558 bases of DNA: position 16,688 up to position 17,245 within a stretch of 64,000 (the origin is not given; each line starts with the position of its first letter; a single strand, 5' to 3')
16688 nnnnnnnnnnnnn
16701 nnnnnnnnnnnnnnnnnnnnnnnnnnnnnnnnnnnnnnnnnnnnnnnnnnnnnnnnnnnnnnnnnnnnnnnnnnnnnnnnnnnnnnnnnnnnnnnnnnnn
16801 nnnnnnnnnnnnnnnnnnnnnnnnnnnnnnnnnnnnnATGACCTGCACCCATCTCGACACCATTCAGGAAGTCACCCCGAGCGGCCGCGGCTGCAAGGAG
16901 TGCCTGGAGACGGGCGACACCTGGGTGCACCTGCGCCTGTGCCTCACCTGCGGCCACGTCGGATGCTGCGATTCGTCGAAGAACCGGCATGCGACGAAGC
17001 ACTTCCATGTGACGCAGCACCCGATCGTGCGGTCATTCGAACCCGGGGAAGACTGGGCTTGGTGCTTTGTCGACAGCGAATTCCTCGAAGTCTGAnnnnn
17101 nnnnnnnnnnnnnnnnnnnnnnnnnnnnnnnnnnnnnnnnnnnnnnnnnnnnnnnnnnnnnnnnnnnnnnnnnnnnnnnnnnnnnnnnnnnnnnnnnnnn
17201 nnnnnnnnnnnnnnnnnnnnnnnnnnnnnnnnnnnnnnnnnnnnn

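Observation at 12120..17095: Compact divergent redox-stress locus: Trx + CxxC-less Trx-like | Dps | REC-flavoprotein, cNMP kinase, zf-UBP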

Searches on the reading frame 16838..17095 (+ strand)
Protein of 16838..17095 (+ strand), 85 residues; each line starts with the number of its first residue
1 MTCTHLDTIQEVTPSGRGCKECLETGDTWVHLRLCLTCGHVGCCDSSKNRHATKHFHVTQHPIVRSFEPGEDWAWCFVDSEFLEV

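Call 3: search_protein_families(library=pfam, proteins=[window:16838-17095:+], max_evalue=0.01)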
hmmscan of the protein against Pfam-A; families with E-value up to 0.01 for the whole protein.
window:16838-17095:+ (85 aa): 1 family
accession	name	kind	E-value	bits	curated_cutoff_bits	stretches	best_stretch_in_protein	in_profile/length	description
PF02148.25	zf-UBP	-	5e-15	55.9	22.7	1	19-83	1-58/63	Zn-finger in ubiquitin-hydrolases and other protein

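Call 4: search_protein_families(library=ncbifam, proteins=[window:16838-17095:+], max_evalue=0.01)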
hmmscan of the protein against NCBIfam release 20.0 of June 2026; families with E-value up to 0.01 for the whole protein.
window:16838-17095:+ (85 aa): 0 families

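Call 53: find_related_loci(query=A5, collection=metagenome_contigs, flank=6000)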
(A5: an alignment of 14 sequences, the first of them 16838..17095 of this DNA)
Query A5 (85 aa) in metagenome_contigs; peptide patterns used: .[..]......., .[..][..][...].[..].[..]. (x = any residue, [..] = any of these).
600 stretches matched a pattern (row limit reached: there are more); 593 encode a relative of the query (tblastn E <= 1e-3); the best 80 are kept; 80 distinct loci.
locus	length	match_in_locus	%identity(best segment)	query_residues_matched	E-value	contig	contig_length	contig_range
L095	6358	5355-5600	74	3-84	1e-44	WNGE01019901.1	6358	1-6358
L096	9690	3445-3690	77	3-84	3e-44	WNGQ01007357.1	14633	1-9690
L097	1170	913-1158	77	3-84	1e-45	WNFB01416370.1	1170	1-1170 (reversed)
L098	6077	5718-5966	75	2-84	8e-44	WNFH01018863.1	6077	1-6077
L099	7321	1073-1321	76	2-84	4e-43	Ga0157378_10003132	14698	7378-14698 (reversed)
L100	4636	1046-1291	79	2-83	8e-43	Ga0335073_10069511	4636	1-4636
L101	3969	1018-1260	75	3-83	2e-42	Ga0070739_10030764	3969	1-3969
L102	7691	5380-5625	73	3-84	1e-42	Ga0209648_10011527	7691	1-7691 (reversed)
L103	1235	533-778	72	3-84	3e-44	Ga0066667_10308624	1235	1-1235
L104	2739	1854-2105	71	1-84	1e-42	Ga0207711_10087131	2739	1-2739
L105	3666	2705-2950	74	3-84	2e-42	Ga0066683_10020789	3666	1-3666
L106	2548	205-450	73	3-84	4e-42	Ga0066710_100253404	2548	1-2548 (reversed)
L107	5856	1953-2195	75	3-83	2e-42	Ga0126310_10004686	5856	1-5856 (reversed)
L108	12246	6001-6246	72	3-84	3e-42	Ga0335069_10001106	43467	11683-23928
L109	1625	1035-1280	73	3-84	5e-43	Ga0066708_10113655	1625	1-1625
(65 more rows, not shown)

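Call 84: search_protein_representatives(protein=window:16838-17095:+)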
Query: 85 residues. Proteins with E-value up to 0.001 (for the whole library): 3081; up to 1e-10: 1781; up to 1e-30: 102. The best 150 are listed.
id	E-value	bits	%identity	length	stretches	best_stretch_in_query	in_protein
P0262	2.9e-41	155.6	75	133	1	2-80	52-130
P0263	6.7e-41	154.5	73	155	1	2-84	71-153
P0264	1.2e-40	153.6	76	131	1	2-80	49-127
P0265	2.2e-40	152.8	70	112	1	2-84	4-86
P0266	3.2e-40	152.3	77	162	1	3-80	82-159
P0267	3.1e-39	149.1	74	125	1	2-83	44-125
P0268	6.0e-39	148.2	71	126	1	2-83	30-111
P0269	6.3e-39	148.1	76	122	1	3-81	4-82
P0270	1.3e-38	147.1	71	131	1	2-81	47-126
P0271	1.5e-38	146.9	68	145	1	2-83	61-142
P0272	2.0e-38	146.5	71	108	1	2-83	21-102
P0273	2.5e-38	146.2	70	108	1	2-82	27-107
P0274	2.8e-38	146.1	70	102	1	2-82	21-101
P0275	4.1e-38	145.5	73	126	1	2-82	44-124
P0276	1.3e-37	144.0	79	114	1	2-76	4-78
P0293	1.5e-35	137.3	66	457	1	2-83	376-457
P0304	6.3e-35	135.3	65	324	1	2-83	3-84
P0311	3.2e-34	133.0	66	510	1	3-81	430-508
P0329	7.0e-33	128.8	64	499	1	2-81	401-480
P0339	3.5e-32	126.5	61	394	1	2-81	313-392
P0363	9.7e-31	121.9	63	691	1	3-84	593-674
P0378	3.0e-30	120.3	57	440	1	2-83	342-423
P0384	3.4e-30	120.2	59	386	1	2-80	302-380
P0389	4.1e-30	119.9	62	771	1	3-80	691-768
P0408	1.2e-29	118.3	62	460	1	3-82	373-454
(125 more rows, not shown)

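Call 85: search_protein_families(library=pfam, proteins=[P0293, P0311, P0329, P0339, P0363, P0378, P0384, P0389, P0408, P0304], max_evalue=0.0001)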
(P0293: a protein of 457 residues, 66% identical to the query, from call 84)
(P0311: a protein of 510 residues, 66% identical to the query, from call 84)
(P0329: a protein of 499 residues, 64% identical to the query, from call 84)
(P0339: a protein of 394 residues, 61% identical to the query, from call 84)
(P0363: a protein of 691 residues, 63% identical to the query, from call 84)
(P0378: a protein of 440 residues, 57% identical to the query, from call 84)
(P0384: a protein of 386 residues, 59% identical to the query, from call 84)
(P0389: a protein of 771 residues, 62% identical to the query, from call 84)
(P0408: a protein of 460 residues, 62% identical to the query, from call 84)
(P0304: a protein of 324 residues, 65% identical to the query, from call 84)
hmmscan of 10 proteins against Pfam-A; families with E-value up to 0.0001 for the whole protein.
P0293 (457 aa): 3 families
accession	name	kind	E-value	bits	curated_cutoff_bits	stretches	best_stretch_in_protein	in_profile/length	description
PF02254.24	TrkA_N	-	4.6e-21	75.7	23.8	1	87-200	1-114/116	TrkA-N domain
PF02148.25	zf-UBP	-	1.3e-13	51.4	22.7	1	393-456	1-57/63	Zn-finger in ubiquitin-hydrolases and other protein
PF13241.12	NAD_binding_7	-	1.4e-05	26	22.1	1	85-172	8-85/104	Putative NAD(P)-binding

P0311 (510 aa): 3 families
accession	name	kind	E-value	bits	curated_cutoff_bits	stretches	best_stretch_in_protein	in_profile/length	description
PF00999.27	Na_H_Exchanger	-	5.9e-24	85.1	26.2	1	1-205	139-348/375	Sodium/hydrogen exchanger, transmembrane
PF02254.24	TrkA_N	-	9.8e-20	71.5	23.8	1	269-382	1-114/116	TrkA-N domain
PF02148.25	zf-UBP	-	3e-12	47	22.7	1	446-508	1-56/63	Zn-finger in ubiquitin-hydrolases and other protein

P0329 (499 aa): 2 families
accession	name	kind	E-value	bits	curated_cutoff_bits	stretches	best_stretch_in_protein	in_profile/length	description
PF00999.27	Na_H_Exchanger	-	2e-52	178.7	26.2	1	14-371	6-373/375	Sodium/hydrogen exchanger, transmembrane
PF02148.25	zf-UBP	-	3.3e-12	46.9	22.7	1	418-483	1-59/63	Zn-finger in ubiquitin-hydrolases and other protein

P0339 (394 aa): 2 families
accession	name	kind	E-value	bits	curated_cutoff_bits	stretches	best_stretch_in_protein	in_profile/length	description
PF02254.24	TrkA_N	-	2e-17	64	23.8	1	86-198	1-113/116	TrkA-N domain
PF02148.25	zf-UBP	-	1.6e-13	51.1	22.7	1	330-393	1-57/63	Zn-finger in ubiquitin-hydrolases and other protein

P0363 (691 aa): 3 families
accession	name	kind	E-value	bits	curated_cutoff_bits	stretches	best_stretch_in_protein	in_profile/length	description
PF00999.27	Na_H_Exchanger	-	1.8e-48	165.7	26.2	1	23-378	5-366/375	Sodium/hydrogen exchanger, transmembrane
PF02254.24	TrkA_N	-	2.9e-14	53.8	23.8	1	418-532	1-114/116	TrkA-N domain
PF02148.25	zf-UBP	-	4e-12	46.6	22.7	1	609-671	1-56/63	Zn-finger in ubiquitin-hydrolases and other protein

P0378 (440 aa): 2 families
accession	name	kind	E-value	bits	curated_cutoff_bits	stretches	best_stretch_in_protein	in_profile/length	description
PF01545.26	Cation_efflux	-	1.5e-37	129.7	26.6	1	23-230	1-197/198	Cation efflux family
PF02148.25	zf-UBP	-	3.6e-10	40.4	22.7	1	359-424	1-59/63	Zn-finger in ubiquitin-hydrolases and other protein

P0384 (386 aa): 3 families
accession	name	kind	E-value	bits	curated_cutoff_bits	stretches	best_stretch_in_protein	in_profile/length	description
PF02254.24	TrkA_N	-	7.5e-20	71.8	23.8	1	29-142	1-114/116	TrkA-N domain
PF02148.25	zf-UBP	-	4.7e-11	43.2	22.7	1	319-379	1-54/63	Zn-finger in ubiquitin-hydrolases and other protein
PF02080.26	TrkA_C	-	1.1e-06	28.9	27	1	205-259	4-63/71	TrkA-C domain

P0389 (771 aa): 4 families
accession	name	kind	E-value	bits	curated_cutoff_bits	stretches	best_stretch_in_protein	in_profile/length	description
PF00999.27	Na_H_Exchanger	-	1.9e-48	165.7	26.2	1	12-373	4-361/375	Sodium/hydrogen exchanger, transmembrane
PF02254.24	TrkA_N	-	1.2e-19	71.2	23.8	1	414-527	1-114/116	TrkA-N domain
PF02148.25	zf-UBP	-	7.4e-10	39.4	22.7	1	707-768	1-55/63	Zn-finger in ubiquitin-hydrolases and other protein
PF02080.26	TrkA_C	-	1.3e-06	28.6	27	1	592-647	4-64/71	TrkA-C domain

P0408 (460 aa): 2 families
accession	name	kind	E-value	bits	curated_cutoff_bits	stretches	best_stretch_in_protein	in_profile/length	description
PF03706.18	LPG_synthase_TM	-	3.9e-16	59.8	33.4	1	41-327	5-302/302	Lysylphosphatidylglycerol synthase TM region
PF02148.25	zf-UBP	-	5.8e-11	42.9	22.7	1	391-452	1-55/63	Zn-finger in ubiquitin-hydrolases and other protein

P0304 (324 aa): 2 families
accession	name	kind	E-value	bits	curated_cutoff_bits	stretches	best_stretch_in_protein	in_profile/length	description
PF02457.21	DAC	-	2.7e-17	62.9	27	1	162-286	3-118/119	DisA bacterial checkpoint controller nucleotide-binding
PF02148.25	zf-UBP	-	2.4e-14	53.8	22.7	1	20-84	1-58/63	Zn-finger in ubiquitin-hydrolases and other protein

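Call 88: search_protein_families(library=padloc, proteins=[window:16838-17095:+], max_evalue=0.001)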
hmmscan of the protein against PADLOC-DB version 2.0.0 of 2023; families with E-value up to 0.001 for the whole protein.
window:16838-17095:+ (85 aa): 0 families
